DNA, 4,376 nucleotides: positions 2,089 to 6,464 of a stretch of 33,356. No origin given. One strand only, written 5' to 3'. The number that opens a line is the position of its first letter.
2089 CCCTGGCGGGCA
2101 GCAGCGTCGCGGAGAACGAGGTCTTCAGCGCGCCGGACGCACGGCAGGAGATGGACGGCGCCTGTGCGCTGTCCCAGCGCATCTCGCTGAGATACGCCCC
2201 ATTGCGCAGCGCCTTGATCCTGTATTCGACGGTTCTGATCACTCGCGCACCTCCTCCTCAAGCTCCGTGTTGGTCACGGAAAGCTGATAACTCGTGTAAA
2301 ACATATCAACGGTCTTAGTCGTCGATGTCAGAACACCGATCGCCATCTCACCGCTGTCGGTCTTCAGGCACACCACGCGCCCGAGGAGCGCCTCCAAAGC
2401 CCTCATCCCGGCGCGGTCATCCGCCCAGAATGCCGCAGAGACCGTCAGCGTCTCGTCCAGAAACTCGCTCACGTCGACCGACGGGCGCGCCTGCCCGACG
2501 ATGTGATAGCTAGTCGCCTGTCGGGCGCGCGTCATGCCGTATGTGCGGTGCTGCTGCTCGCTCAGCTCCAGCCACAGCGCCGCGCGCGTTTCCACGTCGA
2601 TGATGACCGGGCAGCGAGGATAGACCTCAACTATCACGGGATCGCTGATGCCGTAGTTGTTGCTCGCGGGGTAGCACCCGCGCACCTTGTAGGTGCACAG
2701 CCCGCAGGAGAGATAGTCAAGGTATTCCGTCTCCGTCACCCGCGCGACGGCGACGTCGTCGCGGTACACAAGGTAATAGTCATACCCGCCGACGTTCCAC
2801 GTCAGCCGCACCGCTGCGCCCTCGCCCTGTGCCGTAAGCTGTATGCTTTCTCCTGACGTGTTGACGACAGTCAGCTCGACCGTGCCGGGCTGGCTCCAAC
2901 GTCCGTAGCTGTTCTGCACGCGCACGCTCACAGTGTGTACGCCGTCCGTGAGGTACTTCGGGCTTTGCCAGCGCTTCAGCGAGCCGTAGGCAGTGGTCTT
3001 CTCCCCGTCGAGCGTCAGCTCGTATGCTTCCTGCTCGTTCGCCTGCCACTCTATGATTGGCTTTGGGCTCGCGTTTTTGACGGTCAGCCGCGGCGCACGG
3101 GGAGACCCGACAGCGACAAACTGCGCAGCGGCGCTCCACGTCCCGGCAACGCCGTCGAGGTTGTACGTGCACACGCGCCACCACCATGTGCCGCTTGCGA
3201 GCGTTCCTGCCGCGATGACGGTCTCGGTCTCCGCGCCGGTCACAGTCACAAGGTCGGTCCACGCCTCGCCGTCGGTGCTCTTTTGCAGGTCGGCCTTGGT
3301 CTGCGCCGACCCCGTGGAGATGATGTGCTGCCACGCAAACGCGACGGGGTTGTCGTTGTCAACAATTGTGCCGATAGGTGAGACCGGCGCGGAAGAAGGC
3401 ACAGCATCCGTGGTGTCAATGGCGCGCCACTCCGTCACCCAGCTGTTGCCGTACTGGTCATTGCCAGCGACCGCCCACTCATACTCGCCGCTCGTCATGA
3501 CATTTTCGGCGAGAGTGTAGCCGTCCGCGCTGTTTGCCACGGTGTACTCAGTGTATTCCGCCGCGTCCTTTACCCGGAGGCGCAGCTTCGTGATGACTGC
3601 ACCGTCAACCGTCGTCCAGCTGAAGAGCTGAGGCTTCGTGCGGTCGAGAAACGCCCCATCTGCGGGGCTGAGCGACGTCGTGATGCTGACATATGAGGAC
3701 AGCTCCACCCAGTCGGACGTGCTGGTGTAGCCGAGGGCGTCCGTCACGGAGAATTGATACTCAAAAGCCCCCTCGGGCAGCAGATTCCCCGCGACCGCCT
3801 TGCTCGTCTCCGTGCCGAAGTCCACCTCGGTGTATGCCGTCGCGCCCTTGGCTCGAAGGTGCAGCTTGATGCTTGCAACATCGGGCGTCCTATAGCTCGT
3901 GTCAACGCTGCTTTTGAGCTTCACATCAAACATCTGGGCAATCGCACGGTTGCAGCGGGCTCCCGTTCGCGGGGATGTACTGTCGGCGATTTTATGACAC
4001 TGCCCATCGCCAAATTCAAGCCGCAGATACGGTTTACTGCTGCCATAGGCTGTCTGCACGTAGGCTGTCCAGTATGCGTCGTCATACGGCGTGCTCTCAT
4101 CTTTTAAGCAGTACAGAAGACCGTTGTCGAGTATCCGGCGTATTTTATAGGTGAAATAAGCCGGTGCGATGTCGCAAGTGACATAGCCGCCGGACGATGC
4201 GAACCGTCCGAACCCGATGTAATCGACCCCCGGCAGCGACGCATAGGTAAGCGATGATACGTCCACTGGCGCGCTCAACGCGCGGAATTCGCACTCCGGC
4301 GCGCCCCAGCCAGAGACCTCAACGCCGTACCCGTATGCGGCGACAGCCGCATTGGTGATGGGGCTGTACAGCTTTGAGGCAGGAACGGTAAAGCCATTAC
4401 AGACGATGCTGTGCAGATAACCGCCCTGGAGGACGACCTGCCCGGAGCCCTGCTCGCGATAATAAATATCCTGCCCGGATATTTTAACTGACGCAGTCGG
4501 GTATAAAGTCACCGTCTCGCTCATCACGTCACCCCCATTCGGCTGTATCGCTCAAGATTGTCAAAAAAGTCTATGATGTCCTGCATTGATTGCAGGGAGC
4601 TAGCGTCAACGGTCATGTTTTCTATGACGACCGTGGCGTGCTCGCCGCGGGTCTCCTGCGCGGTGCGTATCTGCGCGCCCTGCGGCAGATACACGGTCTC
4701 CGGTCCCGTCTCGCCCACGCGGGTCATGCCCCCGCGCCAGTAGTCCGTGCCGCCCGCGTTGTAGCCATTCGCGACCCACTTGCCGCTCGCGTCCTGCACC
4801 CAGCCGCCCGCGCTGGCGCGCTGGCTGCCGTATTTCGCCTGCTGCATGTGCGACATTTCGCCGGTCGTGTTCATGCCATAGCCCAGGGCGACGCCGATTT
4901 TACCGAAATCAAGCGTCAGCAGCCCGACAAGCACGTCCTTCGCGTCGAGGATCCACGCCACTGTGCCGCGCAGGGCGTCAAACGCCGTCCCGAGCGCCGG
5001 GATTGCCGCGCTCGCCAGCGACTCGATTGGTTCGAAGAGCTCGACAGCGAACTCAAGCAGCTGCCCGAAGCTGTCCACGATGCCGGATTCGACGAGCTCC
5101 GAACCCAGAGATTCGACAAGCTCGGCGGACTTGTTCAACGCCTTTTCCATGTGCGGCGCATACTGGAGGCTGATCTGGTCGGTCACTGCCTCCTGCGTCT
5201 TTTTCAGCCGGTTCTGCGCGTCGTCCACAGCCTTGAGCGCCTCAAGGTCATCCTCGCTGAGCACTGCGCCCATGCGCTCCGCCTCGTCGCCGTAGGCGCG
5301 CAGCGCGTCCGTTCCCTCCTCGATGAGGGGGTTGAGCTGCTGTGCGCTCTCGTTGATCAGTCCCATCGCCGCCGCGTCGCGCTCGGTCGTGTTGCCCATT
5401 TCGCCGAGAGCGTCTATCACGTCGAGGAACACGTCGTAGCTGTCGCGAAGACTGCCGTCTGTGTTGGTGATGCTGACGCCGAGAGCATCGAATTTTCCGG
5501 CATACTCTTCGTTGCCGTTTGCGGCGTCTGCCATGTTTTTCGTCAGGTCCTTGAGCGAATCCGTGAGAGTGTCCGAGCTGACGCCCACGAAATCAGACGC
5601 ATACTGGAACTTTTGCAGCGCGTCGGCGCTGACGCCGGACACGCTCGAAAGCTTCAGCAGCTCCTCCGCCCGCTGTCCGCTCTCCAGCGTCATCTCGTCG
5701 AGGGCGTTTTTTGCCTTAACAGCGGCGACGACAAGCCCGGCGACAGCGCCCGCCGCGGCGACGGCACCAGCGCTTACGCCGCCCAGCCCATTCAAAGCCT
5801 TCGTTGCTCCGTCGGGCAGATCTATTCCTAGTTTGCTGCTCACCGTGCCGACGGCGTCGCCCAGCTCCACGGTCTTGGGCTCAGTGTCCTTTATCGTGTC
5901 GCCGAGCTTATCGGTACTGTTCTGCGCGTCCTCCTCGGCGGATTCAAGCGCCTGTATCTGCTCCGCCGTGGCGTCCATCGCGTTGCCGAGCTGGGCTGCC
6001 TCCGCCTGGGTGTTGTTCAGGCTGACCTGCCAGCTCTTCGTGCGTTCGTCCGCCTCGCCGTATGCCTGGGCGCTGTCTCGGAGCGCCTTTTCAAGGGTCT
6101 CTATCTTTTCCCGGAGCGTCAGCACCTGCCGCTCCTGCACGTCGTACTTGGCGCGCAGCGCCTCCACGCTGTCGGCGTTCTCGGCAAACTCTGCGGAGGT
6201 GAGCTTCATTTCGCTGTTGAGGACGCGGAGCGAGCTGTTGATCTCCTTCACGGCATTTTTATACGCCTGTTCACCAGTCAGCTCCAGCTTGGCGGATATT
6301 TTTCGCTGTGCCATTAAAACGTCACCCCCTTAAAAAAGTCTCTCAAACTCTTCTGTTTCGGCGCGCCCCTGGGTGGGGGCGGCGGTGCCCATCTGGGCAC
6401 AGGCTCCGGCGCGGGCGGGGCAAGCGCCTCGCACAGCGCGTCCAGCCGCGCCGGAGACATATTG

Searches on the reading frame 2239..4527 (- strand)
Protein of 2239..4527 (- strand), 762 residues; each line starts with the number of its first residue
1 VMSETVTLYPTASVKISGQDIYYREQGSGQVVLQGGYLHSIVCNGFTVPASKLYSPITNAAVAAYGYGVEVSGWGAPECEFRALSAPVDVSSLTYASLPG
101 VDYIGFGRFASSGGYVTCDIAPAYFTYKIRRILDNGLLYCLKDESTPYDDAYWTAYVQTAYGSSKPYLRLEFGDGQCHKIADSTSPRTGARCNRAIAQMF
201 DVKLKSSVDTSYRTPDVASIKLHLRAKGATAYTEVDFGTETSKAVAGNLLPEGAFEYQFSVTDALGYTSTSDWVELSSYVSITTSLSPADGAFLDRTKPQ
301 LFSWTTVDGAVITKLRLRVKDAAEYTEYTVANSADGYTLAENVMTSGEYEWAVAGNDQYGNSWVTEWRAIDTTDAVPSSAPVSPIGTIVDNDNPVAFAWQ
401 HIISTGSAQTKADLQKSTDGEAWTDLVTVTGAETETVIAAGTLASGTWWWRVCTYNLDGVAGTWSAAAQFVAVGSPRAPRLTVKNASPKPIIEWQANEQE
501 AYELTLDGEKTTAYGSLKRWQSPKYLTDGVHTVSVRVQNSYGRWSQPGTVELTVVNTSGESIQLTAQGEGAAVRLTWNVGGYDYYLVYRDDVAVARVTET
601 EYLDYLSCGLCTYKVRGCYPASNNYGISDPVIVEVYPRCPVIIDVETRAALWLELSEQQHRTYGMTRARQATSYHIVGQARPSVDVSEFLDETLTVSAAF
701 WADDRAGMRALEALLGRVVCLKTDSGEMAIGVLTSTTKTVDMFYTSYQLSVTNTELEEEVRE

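Call 56: search_protein_families(library=phrogs, proteins=[window:2239-4527:-], max_evalue=0.00001)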
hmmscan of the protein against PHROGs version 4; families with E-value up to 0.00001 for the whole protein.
window:2239-4527:- (762 aa): 1 family
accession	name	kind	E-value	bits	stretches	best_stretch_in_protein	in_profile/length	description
phrog_37549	-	head and packaging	1.5e-08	33.8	1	373-566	652-860/1072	virion structural protein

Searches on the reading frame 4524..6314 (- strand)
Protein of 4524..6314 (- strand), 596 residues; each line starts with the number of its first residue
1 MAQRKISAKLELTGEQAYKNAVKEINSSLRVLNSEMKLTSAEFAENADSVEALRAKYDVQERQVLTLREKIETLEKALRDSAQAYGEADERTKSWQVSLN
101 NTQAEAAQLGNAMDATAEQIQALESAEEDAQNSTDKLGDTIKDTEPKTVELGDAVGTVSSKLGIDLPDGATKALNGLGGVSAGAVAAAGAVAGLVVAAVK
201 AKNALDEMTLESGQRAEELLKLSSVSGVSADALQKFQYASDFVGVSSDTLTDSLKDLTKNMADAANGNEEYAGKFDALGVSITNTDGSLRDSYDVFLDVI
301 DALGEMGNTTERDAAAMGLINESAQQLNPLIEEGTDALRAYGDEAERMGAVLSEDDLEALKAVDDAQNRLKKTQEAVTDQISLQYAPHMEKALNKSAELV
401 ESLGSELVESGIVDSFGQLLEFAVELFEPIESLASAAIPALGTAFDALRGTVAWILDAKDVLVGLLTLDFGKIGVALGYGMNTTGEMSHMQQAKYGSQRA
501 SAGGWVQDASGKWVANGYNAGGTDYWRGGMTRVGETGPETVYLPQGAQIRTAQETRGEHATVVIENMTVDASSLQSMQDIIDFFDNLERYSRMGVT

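Call 56: search_protein_families(library=phrogs, proteins=[window:4524-6314:-], max_evalue=0.00001)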
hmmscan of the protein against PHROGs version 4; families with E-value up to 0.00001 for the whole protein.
window:4524-6314:- (596 aa): 23 families
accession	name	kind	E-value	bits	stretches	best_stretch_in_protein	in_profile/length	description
phrog_8462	-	tail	3.6e-35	122.8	1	182-454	39-296/672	tail length tape measure protein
phrog_33680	-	unknown function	9e-34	117.6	1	18-401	126-505/726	-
phrog_13338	-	unknown function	4.6e-31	108.9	1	175-455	25-308/903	-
phrog_8125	-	tail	1.1e-25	91.7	1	187-411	68-288/578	tail length tape measure protein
phrog_2854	-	tail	6e-25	89.1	1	184-453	48-313/855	tail length tape measure protein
phrog_10613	-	tail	1.2e-24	88.5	1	1-289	5-191/237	tail length tape measure protein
phrog_9483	-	tail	1.4e-24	87.6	1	184-390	51-241/657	tail length tape measure protein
phrog_2276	-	tail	6.3e-22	79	1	131-401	46-288/673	tail length tape measure protein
phrog_58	-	tail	2.3e-18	67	1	1-459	170-636/1544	tail length tape measure protein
phrog_9388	-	unknown function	9.1e-18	65.3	1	172-431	23-268/615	-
phrog_12506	-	tail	1.3e-17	65.1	1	161-363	12-204/218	tail length tape measure protein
phrog_5218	-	unknown function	1.1e-16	61.2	1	3-234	5-252/1599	-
phrog_167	-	tail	2.2e-13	49.9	2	3-383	9-354/1555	tail length tape measure protein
phrog_4704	-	tail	1.9e-12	47.7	1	17-224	21-177/625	tail length tape measure protein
phrog_3824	-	unknown function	1.4e-11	45.1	1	126-310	22-178/750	-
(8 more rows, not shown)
